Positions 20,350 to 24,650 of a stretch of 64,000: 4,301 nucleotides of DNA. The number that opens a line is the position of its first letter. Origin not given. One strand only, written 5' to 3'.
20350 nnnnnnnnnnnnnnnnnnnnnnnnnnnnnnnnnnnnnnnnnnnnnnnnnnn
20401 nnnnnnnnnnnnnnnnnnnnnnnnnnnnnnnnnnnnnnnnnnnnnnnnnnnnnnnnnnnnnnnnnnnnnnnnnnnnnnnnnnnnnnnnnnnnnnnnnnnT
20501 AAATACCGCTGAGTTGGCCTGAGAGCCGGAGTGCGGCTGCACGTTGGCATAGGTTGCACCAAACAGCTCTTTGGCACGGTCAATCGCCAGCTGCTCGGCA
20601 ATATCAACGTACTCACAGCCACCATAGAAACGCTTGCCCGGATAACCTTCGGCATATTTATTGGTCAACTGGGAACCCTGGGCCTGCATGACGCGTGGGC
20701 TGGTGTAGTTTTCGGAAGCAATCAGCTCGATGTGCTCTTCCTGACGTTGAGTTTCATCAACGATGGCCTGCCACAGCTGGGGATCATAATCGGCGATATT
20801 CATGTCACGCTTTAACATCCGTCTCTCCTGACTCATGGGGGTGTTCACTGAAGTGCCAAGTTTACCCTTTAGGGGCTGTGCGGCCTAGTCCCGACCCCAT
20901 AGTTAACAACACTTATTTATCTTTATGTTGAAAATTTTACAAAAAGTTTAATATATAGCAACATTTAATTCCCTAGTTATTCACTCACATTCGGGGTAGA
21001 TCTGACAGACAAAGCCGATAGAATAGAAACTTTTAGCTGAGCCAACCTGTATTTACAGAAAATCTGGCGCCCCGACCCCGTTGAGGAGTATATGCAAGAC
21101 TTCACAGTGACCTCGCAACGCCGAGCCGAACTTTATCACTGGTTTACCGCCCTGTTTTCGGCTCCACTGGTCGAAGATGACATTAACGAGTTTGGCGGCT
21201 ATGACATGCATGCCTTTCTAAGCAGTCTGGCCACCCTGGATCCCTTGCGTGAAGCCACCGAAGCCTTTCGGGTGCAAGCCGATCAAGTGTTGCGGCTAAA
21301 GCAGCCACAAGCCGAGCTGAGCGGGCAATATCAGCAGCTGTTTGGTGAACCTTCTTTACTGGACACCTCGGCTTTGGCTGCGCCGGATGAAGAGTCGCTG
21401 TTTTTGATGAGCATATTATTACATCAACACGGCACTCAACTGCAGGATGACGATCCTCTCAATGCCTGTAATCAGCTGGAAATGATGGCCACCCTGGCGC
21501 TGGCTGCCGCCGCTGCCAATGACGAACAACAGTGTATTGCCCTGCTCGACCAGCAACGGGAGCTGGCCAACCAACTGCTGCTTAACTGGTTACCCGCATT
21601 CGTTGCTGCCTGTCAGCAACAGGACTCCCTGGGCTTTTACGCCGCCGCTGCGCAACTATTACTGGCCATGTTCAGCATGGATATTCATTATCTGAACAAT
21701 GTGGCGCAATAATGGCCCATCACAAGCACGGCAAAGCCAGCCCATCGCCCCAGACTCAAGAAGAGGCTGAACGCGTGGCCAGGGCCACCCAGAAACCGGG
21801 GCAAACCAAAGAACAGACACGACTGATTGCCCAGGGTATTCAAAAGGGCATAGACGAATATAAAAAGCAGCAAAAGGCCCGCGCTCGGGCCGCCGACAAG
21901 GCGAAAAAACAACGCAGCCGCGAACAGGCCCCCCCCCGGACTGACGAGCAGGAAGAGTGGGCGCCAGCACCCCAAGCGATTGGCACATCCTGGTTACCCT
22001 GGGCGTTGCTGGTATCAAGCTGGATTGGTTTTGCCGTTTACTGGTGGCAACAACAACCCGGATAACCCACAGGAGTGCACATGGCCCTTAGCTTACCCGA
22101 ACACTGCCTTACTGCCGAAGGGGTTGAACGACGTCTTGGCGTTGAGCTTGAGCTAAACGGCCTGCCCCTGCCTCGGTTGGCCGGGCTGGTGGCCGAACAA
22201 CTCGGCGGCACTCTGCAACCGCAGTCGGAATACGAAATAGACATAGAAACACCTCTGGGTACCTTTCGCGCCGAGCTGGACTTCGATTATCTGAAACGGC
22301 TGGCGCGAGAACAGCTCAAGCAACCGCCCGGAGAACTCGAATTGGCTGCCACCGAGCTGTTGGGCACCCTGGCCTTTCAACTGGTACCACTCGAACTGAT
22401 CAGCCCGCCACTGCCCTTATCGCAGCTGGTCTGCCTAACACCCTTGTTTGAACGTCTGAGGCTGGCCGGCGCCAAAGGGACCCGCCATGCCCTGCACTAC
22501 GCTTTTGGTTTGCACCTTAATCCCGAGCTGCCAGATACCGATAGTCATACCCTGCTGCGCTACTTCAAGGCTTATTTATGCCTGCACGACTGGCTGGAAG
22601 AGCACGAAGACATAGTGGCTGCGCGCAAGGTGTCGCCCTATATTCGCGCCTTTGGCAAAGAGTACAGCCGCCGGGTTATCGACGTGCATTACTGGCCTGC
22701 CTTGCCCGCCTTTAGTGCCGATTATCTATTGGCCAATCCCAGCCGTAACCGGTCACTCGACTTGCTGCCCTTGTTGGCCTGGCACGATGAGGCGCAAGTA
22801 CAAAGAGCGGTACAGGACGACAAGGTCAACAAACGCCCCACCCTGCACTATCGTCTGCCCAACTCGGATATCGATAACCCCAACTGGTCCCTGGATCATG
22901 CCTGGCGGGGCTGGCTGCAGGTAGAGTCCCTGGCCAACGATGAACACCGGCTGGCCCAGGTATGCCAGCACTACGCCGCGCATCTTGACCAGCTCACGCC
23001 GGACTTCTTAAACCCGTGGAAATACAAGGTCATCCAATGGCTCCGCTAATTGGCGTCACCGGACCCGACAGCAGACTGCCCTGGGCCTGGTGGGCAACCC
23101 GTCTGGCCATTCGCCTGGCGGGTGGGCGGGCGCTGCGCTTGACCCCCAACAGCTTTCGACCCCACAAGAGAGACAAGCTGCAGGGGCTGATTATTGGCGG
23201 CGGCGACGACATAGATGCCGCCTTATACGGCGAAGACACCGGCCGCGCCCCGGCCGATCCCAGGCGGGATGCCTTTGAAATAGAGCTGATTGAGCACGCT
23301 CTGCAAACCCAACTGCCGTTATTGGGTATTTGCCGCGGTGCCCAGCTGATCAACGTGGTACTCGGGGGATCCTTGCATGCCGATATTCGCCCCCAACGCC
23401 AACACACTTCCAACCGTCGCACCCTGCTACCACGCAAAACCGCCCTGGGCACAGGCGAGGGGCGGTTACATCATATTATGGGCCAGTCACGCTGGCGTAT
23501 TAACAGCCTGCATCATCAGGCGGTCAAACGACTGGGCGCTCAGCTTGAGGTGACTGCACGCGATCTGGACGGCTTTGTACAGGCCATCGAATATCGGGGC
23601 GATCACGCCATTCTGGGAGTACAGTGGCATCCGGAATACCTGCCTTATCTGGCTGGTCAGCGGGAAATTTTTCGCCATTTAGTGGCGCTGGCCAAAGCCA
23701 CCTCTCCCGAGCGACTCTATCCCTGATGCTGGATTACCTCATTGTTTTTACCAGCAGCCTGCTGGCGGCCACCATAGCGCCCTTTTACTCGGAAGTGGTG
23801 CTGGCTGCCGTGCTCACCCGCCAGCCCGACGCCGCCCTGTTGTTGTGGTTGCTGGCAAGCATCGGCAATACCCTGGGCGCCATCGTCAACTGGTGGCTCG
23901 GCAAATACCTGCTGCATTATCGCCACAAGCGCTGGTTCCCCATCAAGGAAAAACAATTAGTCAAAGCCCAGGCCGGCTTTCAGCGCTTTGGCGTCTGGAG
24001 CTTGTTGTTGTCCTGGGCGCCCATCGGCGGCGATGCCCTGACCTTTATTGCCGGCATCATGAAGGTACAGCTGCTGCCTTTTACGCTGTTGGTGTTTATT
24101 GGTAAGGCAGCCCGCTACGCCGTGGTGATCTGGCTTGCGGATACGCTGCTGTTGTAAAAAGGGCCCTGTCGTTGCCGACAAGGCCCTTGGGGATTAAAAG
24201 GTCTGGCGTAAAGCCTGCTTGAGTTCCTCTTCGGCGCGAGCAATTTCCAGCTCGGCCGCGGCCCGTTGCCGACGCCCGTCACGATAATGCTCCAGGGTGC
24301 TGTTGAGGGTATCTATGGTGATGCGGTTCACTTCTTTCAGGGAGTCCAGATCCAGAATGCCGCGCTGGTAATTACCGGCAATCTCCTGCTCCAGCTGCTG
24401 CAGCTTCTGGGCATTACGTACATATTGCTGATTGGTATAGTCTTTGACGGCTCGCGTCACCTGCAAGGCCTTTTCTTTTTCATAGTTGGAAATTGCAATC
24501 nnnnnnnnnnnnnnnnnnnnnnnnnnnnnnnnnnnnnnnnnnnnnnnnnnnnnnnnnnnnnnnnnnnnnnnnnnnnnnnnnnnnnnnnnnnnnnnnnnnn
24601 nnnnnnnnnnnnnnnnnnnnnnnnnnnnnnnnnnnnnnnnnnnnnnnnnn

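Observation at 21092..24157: torD-like / DUF2956 / amidoligase / C26 gamma-glutamyl hydrolase / yqaA operon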

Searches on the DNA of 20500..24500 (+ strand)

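Call 51: search_rna_families(source=window, start=20500, end=24500, threshold=evalue, max_evalue=1)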
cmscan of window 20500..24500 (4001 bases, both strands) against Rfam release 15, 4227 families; matches with E-value up to 1: 1.
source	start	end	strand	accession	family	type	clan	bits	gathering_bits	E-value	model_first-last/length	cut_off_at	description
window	20889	20995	-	RF01295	SCARNA7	Gene; snRNA; snoRNA; scaRNA;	-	15.6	65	0.82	1-330/330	no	Small Cajal body-specific RNA 7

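Call 52: search_rna_families(sources=[L013, L015, L017, L022, L028, L032, L036, L044, L048, L053, L072], threshold=gathering)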
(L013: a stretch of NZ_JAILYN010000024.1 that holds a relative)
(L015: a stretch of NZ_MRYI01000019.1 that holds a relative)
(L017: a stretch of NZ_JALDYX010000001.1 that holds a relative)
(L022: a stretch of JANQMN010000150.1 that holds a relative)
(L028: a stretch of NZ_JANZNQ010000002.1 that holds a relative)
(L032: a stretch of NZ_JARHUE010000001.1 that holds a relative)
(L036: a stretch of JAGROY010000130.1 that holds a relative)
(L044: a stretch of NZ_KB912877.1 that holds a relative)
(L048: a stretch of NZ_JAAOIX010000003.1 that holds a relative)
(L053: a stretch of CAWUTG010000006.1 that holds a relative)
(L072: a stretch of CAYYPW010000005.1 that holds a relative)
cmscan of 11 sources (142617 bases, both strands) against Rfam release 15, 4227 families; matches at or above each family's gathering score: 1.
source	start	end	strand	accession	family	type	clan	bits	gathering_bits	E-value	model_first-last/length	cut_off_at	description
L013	5674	5802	-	RF00059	TPP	Cis-reg; riboswitch;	-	71.2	54.3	1.1e-11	1-105/105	no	TPP riboswitch aptamer (THI element)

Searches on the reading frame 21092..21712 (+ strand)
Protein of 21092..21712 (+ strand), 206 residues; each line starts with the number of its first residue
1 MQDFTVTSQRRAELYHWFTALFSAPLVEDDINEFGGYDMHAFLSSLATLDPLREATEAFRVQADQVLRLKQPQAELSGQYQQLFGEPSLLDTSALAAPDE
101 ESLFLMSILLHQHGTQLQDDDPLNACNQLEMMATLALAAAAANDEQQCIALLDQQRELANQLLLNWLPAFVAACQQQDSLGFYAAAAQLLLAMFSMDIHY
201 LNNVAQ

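Call 3: search_protein_families(library=pfam, proteins=[window:21092-21712:+], max_evalue=0.01)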
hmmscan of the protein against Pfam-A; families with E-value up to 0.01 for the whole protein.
window:21092-21712:+ (206 aa): 1 family
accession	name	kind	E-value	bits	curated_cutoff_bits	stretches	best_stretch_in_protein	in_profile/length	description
PF02613.20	Nitrate_red_del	-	9.3e-05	22.9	22.2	1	70-171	22-135/136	Nitrate reductase delta subunit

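Call 4: search_protein_families(library=ncbifam, proteins=[window:21092-21712:+], max_evalue=0.01)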
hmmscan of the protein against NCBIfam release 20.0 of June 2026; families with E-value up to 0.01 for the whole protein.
window:21092-21712:+ (206 aa): 2 families
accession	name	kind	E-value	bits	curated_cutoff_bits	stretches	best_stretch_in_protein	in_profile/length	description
NF003442.0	PRK04976.1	equivalog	1.2e-21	77.7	132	1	2-202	3-209/211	molecular chaperone TorD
TIGR03482.1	DMSO_red_II_cha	subfamily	0.0078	16.2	152.3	1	121-199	111-190/197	DMSO reductase family type II enzyme chaperone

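Call 34: find_homologous_proteins(query=window:21092-21712:+, max_evalue=0.001)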
Query window:21092-21712:+ (206 aa): 43 proteins with E <= 0.001 among 1494 candidates.
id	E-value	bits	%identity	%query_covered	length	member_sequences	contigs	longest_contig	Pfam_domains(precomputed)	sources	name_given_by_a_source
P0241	5.7e-127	439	100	100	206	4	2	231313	-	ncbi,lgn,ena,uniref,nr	ncbi:chaperone protein TorD [Oceanisphaera marina]|uniref:Chaperone protein TorD n=1 Tax=Oceanisphae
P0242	2.7e-120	417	94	100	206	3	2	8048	-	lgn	-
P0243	1.2e-109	383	86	100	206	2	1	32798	PF02613.21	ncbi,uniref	ncbi:molecular chaperone TorD family protein [Oceanisphaera sp.]|uniref:molecular chaperone TorD fam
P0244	3.5e-97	342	77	100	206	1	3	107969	PF02613.21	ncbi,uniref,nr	ncbi:molecular chaperone TorD family protein [Oceanisphaera arctica]|uniref:Chaperone protein TorD n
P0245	4.8e-96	338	75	100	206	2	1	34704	PF02613.21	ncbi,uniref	ncbi:molecular chaperone TorD [Oceanisphaera sediminis]|uniref:Molecular chaperone TorD n=1 Tax=Ocea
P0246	1.0e-95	337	75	100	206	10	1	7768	PF02613.21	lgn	-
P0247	3.0e-93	329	74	100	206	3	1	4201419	-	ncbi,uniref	ncbi:molecular chaperone TorD family protein [Zobellella sp. DQSA1]|uniref:molecular chaperone TorD 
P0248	3.0e-93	329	75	100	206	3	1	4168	PF02613.21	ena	-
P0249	4.5e-93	329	74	100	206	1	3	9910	PF02613.21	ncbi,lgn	-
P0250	7.1e-93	328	75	100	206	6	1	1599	-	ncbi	-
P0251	1.6e-92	327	73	100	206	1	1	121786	-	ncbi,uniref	ncbi:molecular chaperone TorD family protein [Oceanisphaera sp. KMM 10153]|uniref:molecular chaperon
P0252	4.6e-92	325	73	100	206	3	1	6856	-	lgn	-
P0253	2.4e-91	323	74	100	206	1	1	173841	PF02613.21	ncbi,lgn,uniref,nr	ncbi:TorA-specific chaperone [Oceanisphaera litoralis]|uniref:molecular chaperone TorD family protei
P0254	1.3e-89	317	73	100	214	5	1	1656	PF02613.21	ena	-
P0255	1.0e-88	314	71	100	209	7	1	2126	-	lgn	-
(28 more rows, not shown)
